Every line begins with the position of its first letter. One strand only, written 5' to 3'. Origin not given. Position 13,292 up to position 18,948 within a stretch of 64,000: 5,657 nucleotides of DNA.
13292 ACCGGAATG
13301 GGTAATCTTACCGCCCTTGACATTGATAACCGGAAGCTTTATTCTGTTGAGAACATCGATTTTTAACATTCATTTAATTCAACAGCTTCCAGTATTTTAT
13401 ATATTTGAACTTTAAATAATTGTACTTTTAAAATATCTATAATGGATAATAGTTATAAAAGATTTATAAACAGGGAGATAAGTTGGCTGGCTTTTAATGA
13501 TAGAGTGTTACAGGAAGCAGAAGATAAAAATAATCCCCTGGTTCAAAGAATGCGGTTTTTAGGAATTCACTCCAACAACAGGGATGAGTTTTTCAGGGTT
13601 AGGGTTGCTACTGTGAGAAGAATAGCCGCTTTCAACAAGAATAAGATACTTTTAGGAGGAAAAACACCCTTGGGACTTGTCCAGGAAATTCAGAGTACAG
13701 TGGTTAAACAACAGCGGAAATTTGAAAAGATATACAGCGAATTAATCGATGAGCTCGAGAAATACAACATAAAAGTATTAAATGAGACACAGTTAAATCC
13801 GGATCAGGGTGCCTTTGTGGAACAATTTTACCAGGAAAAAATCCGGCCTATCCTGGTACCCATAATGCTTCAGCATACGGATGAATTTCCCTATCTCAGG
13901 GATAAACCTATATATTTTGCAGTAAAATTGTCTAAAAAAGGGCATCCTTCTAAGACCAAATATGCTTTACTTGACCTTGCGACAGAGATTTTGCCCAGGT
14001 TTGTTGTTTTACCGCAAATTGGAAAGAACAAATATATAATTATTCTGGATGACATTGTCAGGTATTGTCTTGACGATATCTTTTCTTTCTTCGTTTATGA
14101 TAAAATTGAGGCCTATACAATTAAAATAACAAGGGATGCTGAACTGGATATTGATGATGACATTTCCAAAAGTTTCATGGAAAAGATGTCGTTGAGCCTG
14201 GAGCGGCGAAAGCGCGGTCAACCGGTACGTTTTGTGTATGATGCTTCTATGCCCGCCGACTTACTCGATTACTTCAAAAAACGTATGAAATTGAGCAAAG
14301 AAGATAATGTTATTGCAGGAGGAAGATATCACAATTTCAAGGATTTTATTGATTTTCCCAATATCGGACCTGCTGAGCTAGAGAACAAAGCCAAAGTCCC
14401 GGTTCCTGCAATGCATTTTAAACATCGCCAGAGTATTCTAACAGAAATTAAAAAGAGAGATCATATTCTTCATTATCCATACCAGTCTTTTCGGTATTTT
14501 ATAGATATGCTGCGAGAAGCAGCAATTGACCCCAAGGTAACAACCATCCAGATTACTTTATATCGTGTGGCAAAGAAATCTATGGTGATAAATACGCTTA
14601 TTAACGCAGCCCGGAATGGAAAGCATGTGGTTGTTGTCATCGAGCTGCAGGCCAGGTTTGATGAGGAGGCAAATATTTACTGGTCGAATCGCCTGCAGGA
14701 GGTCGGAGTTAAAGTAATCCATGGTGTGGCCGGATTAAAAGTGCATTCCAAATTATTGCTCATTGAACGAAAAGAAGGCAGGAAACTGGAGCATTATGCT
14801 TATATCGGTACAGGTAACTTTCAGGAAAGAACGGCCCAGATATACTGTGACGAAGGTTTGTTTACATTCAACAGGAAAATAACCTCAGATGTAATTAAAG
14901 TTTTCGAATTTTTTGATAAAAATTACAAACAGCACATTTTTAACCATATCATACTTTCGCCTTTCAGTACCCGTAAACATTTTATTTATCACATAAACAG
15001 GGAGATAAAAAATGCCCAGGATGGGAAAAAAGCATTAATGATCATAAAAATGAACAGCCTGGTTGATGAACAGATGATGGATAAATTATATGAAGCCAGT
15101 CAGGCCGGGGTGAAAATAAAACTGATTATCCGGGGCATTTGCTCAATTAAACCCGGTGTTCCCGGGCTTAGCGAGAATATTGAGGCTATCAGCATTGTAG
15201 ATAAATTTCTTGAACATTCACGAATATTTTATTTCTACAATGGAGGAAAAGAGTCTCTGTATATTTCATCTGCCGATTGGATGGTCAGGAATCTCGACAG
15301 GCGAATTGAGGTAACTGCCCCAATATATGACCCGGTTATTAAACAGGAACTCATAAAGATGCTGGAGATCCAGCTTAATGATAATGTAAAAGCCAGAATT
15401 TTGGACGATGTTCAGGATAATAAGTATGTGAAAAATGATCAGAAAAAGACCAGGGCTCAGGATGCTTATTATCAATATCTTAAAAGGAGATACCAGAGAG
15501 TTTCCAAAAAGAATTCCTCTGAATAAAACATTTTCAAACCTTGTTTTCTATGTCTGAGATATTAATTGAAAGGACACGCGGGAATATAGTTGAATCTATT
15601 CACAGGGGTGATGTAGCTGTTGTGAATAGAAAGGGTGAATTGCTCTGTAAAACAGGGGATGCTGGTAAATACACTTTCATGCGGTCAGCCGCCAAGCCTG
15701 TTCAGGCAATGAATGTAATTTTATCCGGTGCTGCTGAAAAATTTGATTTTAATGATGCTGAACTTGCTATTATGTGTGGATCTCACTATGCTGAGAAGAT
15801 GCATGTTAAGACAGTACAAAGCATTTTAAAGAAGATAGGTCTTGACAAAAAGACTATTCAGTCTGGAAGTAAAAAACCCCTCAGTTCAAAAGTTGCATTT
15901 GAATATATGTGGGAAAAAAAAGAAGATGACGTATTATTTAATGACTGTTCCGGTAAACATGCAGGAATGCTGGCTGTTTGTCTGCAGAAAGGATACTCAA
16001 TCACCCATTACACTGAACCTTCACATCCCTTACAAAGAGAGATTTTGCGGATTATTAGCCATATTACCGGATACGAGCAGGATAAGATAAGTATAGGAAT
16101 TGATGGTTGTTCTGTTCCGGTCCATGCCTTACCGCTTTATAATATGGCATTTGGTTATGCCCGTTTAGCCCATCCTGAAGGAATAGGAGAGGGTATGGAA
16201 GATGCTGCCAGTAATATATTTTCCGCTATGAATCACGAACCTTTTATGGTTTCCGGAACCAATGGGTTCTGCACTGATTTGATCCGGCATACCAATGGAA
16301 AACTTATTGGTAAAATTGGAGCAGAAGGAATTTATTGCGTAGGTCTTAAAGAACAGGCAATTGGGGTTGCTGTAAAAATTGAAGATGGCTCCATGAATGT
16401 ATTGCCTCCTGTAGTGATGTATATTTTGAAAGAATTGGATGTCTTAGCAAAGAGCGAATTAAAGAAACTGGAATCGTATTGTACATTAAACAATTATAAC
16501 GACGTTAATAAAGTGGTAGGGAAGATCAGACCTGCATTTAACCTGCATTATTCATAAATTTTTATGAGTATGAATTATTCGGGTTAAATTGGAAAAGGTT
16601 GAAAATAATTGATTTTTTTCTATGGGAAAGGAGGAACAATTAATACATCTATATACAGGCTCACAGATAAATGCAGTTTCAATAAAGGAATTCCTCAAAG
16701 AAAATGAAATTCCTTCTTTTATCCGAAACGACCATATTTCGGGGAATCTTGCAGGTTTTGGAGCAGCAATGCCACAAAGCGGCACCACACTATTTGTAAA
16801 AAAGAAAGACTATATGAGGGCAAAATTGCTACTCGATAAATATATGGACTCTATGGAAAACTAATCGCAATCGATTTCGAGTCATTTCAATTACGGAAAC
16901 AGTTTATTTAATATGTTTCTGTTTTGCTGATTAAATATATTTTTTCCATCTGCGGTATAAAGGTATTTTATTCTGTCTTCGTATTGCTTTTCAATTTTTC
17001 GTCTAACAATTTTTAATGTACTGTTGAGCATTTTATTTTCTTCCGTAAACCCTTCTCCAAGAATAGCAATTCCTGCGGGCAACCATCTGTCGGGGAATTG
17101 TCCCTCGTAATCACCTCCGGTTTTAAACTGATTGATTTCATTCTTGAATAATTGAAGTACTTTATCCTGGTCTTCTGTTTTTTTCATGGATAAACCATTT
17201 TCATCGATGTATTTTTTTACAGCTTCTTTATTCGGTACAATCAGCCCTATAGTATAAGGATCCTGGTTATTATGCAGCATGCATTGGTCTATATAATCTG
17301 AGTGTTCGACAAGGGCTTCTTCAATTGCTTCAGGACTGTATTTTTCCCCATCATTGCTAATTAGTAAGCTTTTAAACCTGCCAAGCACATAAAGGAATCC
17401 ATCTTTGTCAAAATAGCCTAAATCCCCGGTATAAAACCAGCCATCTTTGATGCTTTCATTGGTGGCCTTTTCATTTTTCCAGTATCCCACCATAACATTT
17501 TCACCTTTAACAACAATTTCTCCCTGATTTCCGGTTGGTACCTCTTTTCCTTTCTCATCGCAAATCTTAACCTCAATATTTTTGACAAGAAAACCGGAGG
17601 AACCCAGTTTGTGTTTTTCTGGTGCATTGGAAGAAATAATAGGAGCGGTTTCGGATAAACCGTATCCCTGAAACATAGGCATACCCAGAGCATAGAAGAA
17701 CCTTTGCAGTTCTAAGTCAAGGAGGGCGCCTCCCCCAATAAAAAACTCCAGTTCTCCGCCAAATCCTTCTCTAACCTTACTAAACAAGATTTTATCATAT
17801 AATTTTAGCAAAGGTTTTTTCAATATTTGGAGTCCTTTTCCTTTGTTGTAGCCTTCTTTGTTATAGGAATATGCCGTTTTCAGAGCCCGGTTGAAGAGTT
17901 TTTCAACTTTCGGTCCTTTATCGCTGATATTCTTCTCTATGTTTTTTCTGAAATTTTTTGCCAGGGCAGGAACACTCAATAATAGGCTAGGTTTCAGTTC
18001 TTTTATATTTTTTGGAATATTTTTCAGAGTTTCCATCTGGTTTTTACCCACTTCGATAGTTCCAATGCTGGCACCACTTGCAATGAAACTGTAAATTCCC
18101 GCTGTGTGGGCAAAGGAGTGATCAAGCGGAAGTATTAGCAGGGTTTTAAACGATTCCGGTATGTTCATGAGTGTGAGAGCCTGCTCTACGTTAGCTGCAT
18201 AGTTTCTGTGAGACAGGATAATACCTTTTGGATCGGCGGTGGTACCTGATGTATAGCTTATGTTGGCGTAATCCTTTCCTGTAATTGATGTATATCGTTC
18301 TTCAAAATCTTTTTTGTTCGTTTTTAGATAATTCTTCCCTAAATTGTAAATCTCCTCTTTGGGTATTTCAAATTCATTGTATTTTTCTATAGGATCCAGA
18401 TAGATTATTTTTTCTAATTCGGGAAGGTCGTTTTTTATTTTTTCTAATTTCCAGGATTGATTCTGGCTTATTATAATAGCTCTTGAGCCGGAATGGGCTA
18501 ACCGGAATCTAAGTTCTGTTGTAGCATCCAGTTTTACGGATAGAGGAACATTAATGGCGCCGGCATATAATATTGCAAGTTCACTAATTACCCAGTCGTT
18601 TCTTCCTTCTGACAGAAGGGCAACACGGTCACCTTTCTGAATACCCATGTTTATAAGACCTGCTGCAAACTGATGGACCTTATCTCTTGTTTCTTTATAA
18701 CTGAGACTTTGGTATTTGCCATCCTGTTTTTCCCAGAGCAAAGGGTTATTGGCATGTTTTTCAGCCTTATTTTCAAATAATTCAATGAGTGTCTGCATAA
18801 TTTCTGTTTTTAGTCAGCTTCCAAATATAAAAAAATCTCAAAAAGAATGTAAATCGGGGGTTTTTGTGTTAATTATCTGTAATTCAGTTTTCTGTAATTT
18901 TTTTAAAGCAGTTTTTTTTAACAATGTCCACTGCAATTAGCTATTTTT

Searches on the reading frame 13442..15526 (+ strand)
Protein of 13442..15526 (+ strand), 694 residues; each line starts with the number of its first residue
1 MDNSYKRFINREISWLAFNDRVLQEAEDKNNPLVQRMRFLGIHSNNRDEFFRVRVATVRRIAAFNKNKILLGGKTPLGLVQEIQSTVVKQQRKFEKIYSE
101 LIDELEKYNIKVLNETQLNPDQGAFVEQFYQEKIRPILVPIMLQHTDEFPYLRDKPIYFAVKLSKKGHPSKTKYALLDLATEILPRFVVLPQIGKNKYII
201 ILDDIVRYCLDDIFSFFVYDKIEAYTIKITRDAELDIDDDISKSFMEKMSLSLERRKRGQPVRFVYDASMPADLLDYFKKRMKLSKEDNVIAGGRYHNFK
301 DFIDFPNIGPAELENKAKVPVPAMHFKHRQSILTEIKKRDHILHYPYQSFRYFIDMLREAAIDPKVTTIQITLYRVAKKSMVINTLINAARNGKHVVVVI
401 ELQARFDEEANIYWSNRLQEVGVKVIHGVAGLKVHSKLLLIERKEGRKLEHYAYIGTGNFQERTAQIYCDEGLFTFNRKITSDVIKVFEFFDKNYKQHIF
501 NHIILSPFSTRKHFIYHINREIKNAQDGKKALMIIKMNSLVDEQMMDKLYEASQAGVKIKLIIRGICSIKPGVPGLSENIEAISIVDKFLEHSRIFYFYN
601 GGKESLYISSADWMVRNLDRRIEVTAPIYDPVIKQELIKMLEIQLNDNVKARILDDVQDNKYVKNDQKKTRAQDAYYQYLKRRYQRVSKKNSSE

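Call 15: search_protein_families(library=pfam, proteins=[window:13442-15526:+], max_evalue=0.00001)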
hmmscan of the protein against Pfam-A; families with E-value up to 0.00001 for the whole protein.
window:13442-15526:+ (694 aa): 5 families
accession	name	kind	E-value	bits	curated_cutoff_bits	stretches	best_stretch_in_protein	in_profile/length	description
PF13090.12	PP_kinase_C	-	2.5e-71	239.1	25.8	1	504-673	2-172/172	Polyphosphate kinase C-terminal domain 2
PF17941.7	PP_kinase_C_1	-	2.9e-69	232.3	25.7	1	332-496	2-166/167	Polyphosphate kinase C-terminal domain 1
PF02503.22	PP_kinase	-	2.2e-52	177.8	31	1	122-305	2-183/183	Polyphosphate kinase middle domain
PF13089.11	PP_kinase_N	-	2.1e-31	108.8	23.8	1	8-112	1-106/107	Polyphosphate kinase N-terminal domain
PF13091.12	PLDc_2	-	2.4e-15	57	27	1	367-489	10-129/132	PLD-like domain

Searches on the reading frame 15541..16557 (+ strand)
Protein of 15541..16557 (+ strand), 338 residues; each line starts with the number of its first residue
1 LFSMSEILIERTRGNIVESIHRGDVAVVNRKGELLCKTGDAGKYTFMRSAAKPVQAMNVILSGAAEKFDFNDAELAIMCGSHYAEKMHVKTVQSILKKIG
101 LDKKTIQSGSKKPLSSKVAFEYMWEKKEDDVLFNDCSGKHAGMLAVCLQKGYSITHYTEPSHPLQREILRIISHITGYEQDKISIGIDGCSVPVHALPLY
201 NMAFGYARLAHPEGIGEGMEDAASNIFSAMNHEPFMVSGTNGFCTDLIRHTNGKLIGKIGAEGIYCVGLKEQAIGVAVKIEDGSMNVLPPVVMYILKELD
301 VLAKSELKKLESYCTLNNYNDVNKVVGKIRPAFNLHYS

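Call 15: search_protein_families(library=pfam, proteins=[window:15541-16557:+], max_evalue=0.00001)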
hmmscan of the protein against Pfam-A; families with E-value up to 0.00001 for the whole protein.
window:15541-16557:+ (338 aa): 1 family
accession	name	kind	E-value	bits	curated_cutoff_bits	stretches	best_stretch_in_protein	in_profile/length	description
PF06089.17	Asparaginase_II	-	2.2e-116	388.8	25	1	9-330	1-321/322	L-asparaginase II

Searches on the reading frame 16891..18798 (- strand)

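Call 15: search_protein_families(library=pfam, proteins=[window:16891-18798:-], max_evalue=0.00001)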
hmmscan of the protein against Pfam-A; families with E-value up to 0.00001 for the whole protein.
window:16891-18798:- (635 aa): 2 families
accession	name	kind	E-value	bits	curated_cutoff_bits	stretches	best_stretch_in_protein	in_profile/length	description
PF00501.34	AMP-binding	-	1.3e-76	258.4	29.9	1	8-440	1-384/384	AMP-binding enzyme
PF23562.2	AMP-binding_C_3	-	3.2e-06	28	20.8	0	479-528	4-53/124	AMP-binding enzyme C-terminal domain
